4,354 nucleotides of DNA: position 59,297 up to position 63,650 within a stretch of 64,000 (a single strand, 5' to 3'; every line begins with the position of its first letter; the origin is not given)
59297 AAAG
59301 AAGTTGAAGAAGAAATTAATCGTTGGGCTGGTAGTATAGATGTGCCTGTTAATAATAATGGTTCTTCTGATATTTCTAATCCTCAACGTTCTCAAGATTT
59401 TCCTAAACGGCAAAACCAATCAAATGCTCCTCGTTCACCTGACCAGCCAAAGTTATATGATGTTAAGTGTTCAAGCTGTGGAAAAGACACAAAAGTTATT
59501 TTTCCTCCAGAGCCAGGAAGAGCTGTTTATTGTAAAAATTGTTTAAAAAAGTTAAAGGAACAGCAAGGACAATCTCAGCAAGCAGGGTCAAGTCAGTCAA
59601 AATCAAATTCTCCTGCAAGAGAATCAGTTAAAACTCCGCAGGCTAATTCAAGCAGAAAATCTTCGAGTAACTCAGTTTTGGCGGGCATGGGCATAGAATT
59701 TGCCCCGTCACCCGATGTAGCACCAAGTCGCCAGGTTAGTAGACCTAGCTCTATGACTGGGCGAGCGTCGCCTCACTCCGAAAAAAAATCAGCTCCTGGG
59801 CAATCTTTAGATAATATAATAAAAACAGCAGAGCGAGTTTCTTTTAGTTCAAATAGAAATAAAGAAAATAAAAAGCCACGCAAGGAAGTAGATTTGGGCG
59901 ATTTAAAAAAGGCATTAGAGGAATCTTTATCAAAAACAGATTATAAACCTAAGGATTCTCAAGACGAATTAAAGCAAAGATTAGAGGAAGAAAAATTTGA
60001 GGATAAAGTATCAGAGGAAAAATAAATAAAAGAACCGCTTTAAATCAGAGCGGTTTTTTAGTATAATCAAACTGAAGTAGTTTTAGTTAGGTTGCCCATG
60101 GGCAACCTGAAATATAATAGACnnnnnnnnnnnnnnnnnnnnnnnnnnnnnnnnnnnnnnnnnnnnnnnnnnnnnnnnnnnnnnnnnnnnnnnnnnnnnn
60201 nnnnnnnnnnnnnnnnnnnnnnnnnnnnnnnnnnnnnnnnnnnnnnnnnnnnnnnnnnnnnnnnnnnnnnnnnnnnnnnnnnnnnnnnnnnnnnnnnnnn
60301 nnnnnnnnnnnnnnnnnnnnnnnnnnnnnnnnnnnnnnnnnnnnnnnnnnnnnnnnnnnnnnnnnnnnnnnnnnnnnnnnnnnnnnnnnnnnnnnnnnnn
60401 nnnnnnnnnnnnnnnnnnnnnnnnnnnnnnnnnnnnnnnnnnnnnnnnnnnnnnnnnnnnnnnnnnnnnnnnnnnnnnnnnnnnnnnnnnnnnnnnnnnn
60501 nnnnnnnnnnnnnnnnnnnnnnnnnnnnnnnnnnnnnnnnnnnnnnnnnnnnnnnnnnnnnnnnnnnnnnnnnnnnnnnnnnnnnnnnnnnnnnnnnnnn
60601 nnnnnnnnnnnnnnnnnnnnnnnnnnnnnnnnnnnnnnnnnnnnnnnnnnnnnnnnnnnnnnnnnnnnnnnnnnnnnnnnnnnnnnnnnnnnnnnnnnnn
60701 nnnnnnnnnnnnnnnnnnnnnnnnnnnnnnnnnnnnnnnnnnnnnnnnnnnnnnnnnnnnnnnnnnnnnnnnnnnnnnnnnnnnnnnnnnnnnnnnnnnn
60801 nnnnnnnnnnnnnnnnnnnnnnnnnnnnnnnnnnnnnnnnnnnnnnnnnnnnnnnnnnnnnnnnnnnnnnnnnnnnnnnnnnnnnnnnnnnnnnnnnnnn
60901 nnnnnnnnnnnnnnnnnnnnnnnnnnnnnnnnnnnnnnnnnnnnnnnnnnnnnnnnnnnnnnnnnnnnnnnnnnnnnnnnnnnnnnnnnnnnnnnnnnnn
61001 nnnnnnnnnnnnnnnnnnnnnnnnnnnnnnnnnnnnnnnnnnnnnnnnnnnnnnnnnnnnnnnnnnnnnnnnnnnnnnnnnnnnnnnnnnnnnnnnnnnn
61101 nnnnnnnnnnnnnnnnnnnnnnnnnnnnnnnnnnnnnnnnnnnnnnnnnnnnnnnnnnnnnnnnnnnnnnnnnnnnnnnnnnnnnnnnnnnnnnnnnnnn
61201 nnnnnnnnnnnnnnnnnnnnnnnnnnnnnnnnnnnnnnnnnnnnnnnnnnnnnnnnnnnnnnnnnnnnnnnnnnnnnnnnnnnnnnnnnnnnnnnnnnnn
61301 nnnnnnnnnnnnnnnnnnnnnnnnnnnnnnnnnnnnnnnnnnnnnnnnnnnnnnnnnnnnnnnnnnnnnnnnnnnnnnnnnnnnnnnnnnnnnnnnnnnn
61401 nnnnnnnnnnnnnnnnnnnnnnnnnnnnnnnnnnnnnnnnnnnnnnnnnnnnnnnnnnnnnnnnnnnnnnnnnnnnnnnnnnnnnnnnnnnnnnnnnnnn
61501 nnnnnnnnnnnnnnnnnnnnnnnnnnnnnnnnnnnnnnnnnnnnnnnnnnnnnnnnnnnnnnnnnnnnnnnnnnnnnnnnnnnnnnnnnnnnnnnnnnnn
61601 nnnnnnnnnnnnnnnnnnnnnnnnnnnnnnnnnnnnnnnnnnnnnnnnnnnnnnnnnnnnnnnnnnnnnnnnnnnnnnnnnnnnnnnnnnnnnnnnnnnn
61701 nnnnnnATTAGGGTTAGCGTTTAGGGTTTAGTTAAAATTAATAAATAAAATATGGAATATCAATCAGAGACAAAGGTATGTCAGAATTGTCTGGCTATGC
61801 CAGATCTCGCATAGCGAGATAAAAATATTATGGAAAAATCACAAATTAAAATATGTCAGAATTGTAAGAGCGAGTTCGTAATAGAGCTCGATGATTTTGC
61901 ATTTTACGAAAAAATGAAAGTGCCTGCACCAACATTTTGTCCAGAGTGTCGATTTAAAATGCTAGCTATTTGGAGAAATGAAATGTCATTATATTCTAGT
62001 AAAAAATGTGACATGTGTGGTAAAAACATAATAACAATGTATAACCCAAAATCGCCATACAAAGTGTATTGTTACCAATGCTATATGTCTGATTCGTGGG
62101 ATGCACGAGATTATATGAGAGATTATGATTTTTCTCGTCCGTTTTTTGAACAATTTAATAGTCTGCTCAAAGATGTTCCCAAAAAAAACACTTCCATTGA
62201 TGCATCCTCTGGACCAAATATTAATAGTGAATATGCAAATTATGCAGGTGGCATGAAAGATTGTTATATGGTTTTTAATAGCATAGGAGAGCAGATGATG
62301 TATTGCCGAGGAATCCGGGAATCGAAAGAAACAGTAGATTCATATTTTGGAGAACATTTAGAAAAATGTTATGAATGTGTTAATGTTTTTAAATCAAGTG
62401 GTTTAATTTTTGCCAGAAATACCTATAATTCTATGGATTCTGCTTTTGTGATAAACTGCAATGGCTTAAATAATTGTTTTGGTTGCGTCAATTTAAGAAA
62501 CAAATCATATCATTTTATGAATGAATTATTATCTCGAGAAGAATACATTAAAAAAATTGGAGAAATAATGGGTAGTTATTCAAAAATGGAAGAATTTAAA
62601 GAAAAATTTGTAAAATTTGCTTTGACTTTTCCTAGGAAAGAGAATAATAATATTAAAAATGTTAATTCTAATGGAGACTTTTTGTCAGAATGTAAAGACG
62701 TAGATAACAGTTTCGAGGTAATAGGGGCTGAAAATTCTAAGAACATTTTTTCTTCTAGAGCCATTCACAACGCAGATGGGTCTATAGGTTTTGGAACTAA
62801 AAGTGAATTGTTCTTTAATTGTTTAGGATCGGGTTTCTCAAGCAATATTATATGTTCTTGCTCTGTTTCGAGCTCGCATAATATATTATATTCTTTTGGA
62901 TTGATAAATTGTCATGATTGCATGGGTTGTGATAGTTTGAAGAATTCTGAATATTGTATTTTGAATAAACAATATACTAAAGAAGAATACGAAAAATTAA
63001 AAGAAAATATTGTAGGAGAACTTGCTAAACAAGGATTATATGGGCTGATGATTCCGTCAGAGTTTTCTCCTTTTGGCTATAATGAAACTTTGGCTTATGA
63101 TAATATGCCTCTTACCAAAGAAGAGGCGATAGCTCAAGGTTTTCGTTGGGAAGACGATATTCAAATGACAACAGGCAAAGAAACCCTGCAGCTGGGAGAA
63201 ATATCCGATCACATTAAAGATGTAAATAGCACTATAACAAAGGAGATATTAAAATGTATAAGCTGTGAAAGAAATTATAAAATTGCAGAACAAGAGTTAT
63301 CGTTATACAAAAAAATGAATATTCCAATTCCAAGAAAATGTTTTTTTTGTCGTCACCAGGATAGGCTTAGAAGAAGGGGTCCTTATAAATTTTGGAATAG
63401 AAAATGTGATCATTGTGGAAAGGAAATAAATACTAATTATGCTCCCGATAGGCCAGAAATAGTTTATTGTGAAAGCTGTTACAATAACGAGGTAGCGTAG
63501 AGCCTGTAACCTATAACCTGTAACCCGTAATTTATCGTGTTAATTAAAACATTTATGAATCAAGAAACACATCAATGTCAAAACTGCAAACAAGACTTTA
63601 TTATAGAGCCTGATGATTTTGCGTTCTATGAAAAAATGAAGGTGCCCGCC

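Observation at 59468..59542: The same CxxC-x17-CxxC ribbon occurs in the ATPase tail and at the C-terminus of every complete paralogue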

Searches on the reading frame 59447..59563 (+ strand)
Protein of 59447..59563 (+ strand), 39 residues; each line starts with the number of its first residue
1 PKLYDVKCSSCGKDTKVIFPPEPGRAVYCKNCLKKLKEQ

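Call 18: search_solved_structures(query=window:59447-59563:+, max_evalue=10, show_alignments=3)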
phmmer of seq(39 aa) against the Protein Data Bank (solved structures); distinct sequences matched with E-value up to 10: 8.
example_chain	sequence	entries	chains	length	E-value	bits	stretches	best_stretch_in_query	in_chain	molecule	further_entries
6zj3_Sc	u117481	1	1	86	0.0074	19.8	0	4-34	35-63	Ribosomal protein eS27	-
9fhl_C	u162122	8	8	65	0.025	18.1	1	7-34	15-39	Small zinc finger protein HVO-2753-like zinc-binding pocket domain-containing protein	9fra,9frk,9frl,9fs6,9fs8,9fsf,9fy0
4qiw_P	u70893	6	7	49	0.75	13.6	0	5-26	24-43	DNA-directed RNA polymerase subunit P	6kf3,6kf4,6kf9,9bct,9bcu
1cxx_A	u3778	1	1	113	0.82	13.5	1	7-35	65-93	CYSTEINE AND GLYCINE-RICH PROTEIN CRP2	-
1ibi_A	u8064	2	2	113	1.2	13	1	7-35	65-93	CYSTEINE-RICH PROTEIN 2 | CYSTEINE AND GLYCINE-RICH PROTEIN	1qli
1ctl_A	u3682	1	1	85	1.5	12.7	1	7-35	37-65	AVIAN CYSTEINE RICH PROTEIN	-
5t2a_AW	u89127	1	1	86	1.5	12.7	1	4-36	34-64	eS27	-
2o13_A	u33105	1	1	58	5.7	10.9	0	7-35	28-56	Muscle LIM protein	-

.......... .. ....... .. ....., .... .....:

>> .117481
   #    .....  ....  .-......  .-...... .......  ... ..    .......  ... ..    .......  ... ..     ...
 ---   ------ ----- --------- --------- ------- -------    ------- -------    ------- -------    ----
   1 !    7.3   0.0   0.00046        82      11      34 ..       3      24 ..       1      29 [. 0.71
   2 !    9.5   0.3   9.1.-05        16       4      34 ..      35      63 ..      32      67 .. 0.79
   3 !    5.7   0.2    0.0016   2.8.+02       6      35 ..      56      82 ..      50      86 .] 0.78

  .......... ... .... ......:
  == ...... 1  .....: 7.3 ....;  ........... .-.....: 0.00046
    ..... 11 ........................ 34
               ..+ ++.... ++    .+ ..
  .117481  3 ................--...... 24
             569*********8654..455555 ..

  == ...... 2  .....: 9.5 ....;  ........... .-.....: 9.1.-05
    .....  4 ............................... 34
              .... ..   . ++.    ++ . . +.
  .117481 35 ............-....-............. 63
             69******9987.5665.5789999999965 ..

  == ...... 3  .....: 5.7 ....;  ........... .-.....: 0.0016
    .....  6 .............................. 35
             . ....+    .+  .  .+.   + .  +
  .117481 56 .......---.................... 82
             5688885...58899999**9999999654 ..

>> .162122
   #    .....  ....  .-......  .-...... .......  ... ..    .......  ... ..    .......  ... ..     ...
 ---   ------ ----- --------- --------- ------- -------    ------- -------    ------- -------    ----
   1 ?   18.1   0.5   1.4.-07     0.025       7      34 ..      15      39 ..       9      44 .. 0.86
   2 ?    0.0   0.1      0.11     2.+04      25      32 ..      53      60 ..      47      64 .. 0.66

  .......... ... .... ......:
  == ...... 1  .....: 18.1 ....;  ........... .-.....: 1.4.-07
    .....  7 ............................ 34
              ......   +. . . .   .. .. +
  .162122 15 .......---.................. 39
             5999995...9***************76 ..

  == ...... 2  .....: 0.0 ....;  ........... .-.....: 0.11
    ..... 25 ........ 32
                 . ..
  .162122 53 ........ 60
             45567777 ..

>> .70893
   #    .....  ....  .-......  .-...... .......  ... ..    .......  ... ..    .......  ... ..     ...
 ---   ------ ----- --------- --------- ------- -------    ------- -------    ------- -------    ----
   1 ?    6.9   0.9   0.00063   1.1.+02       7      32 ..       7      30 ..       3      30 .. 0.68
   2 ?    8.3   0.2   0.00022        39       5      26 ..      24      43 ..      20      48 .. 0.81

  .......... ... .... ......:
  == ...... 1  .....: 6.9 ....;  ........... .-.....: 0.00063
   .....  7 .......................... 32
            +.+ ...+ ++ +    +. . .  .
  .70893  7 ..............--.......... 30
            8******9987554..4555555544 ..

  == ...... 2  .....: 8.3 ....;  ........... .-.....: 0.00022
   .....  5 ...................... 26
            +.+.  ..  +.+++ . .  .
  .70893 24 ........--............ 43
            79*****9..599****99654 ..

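Call 69: search_protein_representatives(protein=window:59447-59563:+)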
Query: 39 residues. Proteins with E-value up to 0.001 (for the whole library): 686; up to 1e-10: 33; up to 1e-30: 0. The best 150 are listed.
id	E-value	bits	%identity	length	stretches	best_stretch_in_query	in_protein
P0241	5.8e-22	90.6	41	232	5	2-33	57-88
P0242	2.6e-21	88.6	39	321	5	3-38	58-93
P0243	1.7e-17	77.0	38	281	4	2-38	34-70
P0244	2.3e-16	73.5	92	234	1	1-37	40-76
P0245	1.4e-15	71.1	89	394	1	2-39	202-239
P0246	3.0e-15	70.1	89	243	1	2-39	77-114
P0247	3.5e-15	69.9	39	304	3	2-35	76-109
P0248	8.4e-15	68.7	42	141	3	2-34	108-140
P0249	1.6e-14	67.9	34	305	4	2-37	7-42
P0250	1.8e-14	67.7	44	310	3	3-38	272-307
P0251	1.9e-14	67.6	55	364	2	4-38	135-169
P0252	2.1e-14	67.5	35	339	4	2-38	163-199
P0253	9.9e-14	65.4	45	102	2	2-38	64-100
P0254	3.3e-13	63.8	50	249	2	4-38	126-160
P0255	5.3e-13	63.2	83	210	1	2-37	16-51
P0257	1.9e-12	61.5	34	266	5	5-37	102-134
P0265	1.5e-11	58.7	40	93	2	4-37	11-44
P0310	1.1e-08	50.0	34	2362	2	8-31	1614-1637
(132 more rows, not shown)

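Call 73: list_cluster_members(proteins=[P0241, P0242, P0247, P0248, P0253, P0265, P0250, P0249, P0257, P0310])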
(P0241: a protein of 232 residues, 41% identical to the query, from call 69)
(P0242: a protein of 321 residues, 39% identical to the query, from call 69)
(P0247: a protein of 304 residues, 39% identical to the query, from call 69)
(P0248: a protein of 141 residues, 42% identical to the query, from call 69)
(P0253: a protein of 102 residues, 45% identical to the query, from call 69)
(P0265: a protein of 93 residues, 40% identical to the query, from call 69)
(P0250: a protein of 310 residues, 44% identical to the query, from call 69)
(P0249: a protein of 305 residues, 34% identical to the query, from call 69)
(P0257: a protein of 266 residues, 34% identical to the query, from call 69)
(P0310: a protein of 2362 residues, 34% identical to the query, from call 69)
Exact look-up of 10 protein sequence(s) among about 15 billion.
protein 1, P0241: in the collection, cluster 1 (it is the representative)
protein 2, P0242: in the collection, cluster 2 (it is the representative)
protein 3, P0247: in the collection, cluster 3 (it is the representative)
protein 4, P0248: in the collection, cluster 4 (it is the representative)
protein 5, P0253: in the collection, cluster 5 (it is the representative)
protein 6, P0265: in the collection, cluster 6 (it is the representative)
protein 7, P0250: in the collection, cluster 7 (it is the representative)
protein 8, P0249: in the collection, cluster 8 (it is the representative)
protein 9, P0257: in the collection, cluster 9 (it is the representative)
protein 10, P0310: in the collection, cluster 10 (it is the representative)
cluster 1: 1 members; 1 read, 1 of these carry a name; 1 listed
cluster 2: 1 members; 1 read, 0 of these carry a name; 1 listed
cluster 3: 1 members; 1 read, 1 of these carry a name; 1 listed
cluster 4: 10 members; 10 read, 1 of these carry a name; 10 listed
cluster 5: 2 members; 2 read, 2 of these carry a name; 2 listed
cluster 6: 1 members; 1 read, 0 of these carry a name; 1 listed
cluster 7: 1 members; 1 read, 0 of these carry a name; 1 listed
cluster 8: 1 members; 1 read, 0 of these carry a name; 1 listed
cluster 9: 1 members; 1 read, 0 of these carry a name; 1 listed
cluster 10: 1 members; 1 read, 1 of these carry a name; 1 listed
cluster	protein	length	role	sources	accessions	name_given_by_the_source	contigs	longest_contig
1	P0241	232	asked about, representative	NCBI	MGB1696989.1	MAG: CxxC-x17-CxxC domain-containing protein [Thermoplasmatota archaeon]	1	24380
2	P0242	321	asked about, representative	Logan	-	-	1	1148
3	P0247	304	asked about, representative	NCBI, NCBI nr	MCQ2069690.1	MAG: hypothetical protein MJZ68_00980 [archaeon] | hypothetical protein [archaeon]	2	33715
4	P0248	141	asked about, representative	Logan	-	-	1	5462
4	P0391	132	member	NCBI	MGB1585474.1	MAG: CxxC-x17-CxxC domain-containing protein [Thermoplasmatota archaeon]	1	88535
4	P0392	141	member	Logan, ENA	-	-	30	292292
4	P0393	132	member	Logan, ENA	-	-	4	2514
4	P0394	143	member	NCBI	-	-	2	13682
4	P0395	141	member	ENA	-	-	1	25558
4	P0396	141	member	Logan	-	-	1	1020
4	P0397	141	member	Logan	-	-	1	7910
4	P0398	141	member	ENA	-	-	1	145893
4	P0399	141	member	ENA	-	-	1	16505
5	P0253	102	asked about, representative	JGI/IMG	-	CxxC-x17-CxxC domain-containing protein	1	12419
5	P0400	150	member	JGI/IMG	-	CxxC-x17-CxxC domain-containing protein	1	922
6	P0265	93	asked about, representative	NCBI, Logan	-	-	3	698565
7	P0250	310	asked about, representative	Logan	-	-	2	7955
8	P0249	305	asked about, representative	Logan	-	-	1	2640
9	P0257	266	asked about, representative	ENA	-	-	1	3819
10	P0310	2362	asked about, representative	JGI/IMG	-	hypothetical protein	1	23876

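Call 74: find_encoding_contigs(protein=P0265, flank=6000, max_places=3)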
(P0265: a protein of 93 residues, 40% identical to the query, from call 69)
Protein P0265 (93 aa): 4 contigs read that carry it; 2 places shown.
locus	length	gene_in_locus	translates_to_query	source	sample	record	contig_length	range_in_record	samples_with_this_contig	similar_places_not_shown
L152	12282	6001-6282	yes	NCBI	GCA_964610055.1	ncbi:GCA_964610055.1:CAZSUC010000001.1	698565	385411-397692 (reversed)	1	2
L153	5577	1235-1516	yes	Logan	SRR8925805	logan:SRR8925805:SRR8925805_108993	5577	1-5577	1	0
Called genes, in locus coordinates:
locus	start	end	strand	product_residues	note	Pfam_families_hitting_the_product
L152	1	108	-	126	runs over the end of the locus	-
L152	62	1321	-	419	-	-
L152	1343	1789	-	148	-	PF13470:PIN_3, PF16289:PIN_12 (weak)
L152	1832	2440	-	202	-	PF01726:LexA_DNA_bind, PF00717:Peptidase_S24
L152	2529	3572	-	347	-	PF02646:RmuC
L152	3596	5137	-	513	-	-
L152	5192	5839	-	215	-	PF00081:Sod_Fe_N, PF02777:Sod_Fe_C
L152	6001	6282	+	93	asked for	PF23477:zf_Tbcl_2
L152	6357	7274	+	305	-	PF00892:EamA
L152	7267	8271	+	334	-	PF00150:Cellulase (weak), PF02449:Glyco_hydro_42 (faint), PF02836:Glyco_hydro_2_C, PF00331:Glyco_hydro_10 (weak)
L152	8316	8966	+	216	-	PF00196:GerE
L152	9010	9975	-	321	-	PF03773:ArsP_1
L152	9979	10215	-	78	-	PF13192:Thioredoxin_3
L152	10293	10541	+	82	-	-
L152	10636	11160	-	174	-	-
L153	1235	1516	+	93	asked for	PF23477:zf_Tbcl_2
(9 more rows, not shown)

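Call 78: find_homologous_proteins(query=P0248, max_evalue=0.001)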
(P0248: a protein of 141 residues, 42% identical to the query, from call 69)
Query P0248 (141 aa): 3123 proteins with E <= 0.001 among 3696 candidates; the best 120 are listed.
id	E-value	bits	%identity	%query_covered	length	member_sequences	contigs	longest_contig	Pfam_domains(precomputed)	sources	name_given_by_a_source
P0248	8.5e-93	327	100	100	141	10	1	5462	PF23477.2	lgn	-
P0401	8.1e-83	294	91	100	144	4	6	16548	PF24458.2,PF23477.2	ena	-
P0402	5.5e-79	282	64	99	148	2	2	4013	PF23477.2,PF14599.12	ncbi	-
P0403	3.8e-71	256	52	98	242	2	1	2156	PF14353.13,PF23477.2,PF01667.24,PF14599.12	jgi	jgi:CxxC-x17-CxxC domain-containing protein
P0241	1.6e-68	248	42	93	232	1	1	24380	PF23477.2,PF14599.12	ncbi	ncbi:MAG: CxxC-x17-CxxC domain-containing protein [Thermoplasmatota archaeon]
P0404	2.5e-66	240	76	100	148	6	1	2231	PF23477.2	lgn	-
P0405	4.0e-66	240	71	100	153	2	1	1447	PF23477.2,PF14599.12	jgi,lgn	jgi:CxxC-x17-CxxC domain-containing protein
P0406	1.2e-63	232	75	100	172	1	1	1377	PF24458.2,PF23477.2,PF01667.24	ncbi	-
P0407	1.8e-63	231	74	100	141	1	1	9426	PF23477.2,PF14599.12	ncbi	-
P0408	9.2e-63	229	50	91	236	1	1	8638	PF23477.2,PF01667.24,PF14599.12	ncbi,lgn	-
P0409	6.8e-60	220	66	100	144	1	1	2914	PF23477.2,PF14599.12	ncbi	-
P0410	1.2e-59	219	63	100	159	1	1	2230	PF23477.2,PF14599.12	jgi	jgi:CxxC-x17-CxxC domain-containing protein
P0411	1.3e-57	212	68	96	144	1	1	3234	PF23477.2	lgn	-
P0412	5.1e-56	207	66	100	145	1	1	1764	PF23477.2,PF01667.24,PF14599.12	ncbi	-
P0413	5.9e-56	207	70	96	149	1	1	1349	PF23477.2,PF14599.12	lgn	-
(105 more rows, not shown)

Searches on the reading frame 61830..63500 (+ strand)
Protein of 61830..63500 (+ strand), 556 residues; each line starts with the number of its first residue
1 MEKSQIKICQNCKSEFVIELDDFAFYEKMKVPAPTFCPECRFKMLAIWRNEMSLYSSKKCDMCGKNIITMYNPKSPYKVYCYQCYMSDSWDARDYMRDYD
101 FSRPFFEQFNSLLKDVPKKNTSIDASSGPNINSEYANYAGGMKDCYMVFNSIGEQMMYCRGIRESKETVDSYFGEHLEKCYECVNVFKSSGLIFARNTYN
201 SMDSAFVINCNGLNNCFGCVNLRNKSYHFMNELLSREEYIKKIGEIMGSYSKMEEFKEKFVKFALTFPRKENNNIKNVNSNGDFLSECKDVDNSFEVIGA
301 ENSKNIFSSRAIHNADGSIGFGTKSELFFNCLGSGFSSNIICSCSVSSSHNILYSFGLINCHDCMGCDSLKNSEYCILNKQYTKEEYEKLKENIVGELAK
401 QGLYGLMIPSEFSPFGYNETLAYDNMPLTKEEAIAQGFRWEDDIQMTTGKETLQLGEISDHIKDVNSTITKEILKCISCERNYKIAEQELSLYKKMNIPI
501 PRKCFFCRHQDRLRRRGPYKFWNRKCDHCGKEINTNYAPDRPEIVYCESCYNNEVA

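Call 3: search_protein_families(library=pfam, proteins=[window:61830-63500:+], max_evalue=0.1)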
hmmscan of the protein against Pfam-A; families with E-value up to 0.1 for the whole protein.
window:61830-63500:+ (556 aa): 5 families
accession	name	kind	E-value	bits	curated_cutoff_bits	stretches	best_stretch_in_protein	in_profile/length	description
PF23477.1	zf_Tbcl_2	-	0.00011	22.2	27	2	525-553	7-35/37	Probable treble clef zinc finger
PF13451.12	zf_Tbcl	-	0.005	17.2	24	1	8-42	6-41/48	Probable treble clef domain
PF01555.25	N6_N4_Mtase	-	0.018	15.4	26.7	1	161-279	17-132/221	DNA methylase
PF14354.12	Lar_restr_allev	-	0.064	13.9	28.6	1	58-88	4-36/58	Restriction alleviation protein Lar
PF14171.11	SpoIISA_toxin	-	0.082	13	27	0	222-284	121-182/243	Toxin SpoIISA, type II toxin-antitoxin system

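Call 4: search_protein_families(library=ncbifam, proteins=[window:61830-63500:+], max_evalue=0.1)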
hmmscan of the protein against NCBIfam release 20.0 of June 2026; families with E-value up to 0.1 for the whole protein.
window:61830-63500:+ (556 aa): 2 families
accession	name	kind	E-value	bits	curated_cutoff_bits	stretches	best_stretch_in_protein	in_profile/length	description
TIGR04272.1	cxxc_cxxc_Mbark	domain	0.0013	18.4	36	1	524-553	6-35/37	CxxC-x17-CxxC domain-containing protein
NF011482.0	PRK14892.1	equivalog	0.016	15.1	109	1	46-109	10-73/101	putative transcription elongation factor Elf1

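Call 27: search_protein_families(library=phrogs, proteins=[window:61830-63500:+], max_evalue=0.01)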
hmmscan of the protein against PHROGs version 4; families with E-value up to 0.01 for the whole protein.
window:61830-63500:+ (556 aa): 0 families

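Call 49: search_protein_families(library=padloc, proteins=[window:61830-63500:+], max_evalue=0.01)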
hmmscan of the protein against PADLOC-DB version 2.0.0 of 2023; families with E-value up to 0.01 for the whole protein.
window:61830-63500:+ (556 aa): 0 families
